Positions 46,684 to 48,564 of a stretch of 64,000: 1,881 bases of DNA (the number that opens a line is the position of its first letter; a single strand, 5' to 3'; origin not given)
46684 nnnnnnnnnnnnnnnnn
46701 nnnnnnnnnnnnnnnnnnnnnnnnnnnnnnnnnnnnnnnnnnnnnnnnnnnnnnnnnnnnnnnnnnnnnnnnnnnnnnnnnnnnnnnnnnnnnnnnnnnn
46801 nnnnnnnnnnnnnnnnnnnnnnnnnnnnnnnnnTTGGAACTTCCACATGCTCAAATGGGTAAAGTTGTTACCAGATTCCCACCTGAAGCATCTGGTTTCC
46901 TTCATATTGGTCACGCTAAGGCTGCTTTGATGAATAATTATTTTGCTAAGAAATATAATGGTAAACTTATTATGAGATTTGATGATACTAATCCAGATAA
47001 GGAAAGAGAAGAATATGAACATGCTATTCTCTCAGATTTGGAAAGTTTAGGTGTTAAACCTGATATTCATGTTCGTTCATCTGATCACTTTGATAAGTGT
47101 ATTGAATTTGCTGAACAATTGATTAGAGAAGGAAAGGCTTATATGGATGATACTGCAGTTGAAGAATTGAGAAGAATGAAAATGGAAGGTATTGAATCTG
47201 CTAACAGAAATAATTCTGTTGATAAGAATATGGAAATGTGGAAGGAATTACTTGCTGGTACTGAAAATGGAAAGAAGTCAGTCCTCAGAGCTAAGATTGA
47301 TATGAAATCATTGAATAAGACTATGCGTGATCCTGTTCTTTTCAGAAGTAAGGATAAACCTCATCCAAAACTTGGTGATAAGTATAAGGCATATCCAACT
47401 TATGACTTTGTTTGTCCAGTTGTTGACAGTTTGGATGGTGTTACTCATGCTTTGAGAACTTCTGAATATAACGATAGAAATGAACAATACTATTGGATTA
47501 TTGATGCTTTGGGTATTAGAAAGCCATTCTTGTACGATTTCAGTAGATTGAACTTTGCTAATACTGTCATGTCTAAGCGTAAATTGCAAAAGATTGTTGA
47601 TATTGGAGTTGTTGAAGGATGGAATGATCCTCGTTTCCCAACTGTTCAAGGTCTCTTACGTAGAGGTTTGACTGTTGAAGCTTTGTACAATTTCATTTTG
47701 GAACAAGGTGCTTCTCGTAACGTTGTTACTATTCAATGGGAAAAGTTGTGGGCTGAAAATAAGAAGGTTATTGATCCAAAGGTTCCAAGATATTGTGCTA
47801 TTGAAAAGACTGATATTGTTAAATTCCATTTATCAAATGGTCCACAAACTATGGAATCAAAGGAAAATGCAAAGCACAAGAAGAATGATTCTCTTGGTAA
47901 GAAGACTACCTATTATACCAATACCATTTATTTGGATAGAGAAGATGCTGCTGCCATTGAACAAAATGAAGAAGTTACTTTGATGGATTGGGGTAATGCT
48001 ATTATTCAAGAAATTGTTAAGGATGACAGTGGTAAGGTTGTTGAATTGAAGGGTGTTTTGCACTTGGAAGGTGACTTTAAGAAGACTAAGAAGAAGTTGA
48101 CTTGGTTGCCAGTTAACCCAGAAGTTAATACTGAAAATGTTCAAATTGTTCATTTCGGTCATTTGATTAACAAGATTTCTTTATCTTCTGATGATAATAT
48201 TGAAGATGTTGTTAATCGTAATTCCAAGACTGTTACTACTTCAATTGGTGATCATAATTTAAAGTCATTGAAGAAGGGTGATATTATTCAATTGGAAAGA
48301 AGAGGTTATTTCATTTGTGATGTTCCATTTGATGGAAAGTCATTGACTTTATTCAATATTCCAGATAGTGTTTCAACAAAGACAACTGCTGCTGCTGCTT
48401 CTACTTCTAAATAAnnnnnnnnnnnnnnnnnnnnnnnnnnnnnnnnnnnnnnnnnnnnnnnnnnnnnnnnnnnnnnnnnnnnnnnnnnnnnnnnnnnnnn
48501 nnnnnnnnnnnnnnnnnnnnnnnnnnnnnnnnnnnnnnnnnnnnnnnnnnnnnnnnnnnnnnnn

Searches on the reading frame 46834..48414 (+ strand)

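Call 11: search_protein_families(library=pfam, proteins=[window:46834-48414:+])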
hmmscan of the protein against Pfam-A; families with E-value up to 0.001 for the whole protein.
window:46834-48414:+ (526 aa): 4 families
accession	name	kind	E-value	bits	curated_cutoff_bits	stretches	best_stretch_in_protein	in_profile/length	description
PF00749.27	tRNA-synt_1c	-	1.6e-104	349.7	23.4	1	10-314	1-313/314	tRNA synthetases class I (E and Q), catalytic domain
PF03950.23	tRNA-synt_1c_C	-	2e-21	76.4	23.9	1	318-407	2-88/91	tRNA synthetases class I (E and Q), anti-codon binding domain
PF20974.2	tRNA-synt_1c_C2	-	1e-12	49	23.9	1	422-496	2-69/69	tRNA synthetases class I (E and Q), anti-codon binding domain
PF01406.26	tRNA-synt_1e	-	2e-05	24.6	27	1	58-115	76-134/301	tRNA synthetases class I (C) catalytic domain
